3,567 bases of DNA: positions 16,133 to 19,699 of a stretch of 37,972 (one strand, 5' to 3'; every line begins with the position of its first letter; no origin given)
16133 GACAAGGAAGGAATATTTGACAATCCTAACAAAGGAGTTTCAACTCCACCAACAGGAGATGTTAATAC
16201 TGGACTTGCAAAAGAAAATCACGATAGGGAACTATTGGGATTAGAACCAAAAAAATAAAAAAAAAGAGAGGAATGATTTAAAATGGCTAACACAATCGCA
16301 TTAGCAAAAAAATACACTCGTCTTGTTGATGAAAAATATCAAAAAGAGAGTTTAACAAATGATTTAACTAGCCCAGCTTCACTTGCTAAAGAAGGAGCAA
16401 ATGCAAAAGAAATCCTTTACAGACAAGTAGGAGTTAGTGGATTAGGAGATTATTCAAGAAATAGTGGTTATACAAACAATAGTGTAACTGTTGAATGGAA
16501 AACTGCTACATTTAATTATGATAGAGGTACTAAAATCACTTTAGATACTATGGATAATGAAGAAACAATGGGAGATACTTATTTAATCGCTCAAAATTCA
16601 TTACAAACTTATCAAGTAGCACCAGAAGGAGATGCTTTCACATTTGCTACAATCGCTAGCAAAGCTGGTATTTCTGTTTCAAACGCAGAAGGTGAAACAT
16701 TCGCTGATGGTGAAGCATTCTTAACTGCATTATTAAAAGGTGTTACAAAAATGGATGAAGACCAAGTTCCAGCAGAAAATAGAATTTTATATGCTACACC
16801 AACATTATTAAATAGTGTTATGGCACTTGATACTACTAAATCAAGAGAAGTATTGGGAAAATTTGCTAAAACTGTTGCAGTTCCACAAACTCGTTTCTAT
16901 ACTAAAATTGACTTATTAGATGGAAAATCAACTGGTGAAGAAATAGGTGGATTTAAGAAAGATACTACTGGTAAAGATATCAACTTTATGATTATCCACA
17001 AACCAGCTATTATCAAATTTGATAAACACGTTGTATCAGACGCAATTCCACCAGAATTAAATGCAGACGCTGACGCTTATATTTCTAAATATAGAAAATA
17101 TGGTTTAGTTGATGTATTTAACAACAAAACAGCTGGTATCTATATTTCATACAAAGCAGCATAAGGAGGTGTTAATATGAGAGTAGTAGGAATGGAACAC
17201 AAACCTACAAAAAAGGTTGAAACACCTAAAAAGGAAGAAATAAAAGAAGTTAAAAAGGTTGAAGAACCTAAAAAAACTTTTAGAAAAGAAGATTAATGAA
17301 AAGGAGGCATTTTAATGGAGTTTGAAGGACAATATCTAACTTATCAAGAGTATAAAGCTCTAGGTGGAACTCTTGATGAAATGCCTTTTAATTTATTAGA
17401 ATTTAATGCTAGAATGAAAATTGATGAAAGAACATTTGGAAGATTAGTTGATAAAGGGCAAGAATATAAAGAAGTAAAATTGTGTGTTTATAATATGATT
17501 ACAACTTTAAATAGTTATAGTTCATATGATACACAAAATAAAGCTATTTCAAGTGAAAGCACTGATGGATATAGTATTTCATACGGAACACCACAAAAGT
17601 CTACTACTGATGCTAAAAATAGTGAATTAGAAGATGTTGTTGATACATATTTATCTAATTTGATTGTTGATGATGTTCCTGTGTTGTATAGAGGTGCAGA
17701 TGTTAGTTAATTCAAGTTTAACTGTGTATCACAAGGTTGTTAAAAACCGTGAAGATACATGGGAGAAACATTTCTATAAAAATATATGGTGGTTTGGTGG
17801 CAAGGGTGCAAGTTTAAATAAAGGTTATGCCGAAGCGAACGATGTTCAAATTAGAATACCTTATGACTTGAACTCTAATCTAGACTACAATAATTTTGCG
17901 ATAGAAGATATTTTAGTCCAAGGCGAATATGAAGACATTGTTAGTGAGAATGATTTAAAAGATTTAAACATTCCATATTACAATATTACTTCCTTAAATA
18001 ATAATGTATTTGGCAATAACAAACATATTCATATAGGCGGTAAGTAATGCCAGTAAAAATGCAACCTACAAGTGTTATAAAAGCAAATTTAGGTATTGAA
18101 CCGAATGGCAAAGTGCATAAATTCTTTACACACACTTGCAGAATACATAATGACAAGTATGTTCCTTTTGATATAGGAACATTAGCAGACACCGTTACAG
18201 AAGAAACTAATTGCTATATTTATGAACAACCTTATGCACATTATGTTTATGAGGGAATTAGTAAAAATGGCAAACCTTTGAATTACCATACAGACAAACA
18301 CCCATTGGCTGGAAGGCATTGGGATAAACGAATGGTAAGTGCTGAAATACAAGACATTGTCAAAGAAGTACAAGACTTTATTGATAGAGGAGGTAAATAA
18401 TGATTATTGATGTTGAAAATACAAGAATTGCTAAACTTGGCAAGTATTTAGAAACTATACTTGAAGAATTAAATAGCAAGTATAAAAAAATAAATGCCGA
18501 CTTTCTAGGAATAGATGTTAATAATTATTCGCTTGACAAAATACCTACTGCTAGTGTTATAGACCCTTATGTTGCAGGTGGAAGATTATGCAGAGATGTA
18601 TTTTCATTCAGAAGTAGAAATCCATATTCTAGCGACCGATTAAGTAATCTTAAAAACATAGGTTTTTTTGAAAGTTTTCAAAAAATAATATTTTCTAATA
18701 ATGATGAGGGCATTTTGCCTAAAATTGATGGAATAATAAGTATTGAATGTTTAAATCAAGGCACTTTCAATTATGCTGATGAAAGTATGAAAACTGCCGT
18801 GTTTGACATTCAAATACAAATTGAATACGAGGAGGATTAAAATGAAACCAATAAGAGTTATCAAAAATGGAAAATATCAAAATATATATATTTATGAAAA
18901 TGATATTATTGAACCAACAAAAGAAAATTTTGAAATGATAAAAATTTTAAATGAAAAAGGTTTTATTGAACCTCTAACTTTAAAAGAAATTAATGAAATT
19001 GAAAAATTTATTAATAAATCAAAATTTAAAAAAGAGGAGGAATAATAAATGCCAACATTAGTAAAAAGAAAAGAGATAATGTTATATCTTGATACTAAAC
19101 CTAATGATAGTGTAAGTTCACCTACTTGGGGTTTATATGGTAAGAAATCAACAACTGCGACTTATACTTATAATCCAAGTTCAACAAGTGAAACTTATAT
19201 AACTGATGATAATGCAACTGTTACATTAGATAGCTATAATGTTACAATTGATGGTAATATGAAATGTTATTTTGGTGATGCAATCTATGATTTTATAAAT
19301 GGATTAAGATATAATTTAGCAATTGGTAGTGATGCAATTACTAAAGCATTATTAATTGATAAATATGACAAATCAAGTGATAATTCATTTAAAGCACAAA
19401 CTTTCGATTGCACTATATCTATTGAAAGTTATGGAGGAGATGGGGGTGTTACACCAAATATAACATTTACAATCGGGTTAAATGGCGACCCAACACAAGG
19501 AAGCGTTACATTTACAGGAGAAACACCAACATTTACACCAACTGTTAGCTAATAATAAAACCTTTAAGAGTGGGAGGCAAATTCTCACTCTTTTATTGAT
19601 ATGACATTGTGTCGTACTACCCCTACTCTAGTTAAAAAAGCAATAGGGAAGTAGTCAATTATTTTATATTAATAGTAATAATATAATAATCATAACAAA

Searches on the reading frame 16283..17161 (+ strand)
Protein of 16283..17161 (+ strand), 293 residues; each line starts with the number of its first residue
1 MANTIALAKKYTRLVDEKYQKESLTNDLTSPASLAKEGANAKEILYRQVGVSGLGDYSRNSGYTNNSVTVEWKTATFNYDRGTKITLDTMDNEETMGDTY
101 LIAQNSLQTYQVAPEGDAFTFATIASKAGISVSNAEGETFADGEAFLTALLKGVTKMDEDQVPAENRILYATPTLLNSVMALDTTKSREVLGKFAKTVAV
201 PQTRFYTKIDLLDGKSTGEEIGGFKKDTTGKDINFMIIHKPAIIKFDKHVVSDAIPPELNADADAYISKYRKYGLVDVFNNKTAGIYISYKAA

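Call 16: search_protein_families(library=phrogs, proteins=[window:16283-17161:+], max_evalue=0.00001)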
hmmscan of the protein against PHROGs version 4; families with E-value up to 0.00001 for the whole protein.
window:16283-17161:+ (293 aa): 1 family
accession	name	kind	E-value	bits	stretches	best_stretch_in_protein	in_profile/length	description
phrog_422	-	head and packaging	1.3e-65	222.8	1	1-292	1-294/297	major head protein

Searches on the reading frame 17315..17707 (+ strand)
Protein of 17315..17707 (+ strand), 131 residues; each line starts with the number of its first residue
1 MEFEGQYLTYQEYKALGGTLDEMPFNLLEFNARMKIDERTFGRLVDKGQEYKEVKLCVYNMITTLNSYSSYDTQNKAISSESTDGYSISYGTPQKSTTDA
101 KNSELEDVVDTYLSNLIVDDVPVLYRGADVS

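Call 16: search_protein_families(library=phrogs, proteins=[window:17315-17707:+], max_evalue=0.00001)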
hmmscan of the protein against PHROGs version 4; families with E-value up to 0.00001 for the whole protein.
window:17315-17707:+ (131 aa): 1 family
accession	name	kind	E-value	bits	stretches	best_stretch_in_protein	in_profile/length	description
phrog_541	-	connector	6e-18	66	1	7-121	3-119/129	head-tail adaptor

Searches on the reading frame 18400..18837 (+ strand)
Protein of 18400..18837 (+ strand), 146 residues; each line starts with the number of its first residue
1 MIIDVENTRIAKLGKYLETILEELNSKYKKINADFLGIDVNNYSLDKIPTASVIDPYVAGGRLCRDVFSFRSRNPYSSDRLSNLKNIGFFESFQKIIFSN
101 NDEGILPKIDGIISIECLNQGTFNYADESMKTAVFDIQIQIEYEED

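Call 16: search_protein_families(library=phrogs, proteins=[window:18400-18837:+], max_evalue=0.00001)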
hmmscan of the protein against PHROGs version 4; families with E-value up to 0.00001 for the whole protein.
window:18400-18837:+ (146 aa): 2 families
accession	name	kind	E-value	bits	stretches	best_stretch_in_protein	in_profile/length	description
phrog_3266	-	connector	1.2e-21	78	1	10-145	4-140/142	tail completion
phrog_556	-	head and packaging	1.2e-07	32.8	1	25-127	177-280/295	minor head protein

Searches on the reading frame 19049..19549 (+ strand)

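Call 16: search_protein_families(library=phrogs, proteins=[window:19049-19549:+], max_evalue=0.00001)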
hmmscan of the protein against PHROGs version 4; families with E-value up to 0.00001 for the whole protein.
window:19049-19549:+ (167 aa): 2 families
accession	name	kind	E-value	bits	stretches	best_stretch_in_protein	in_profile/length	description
phrog_3099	-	unknown function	5.4e-35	121.9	1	4-165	7-166/171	-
phrog_820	-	tail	2.7e-07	31.4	1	14-153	20-151/155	major tail protein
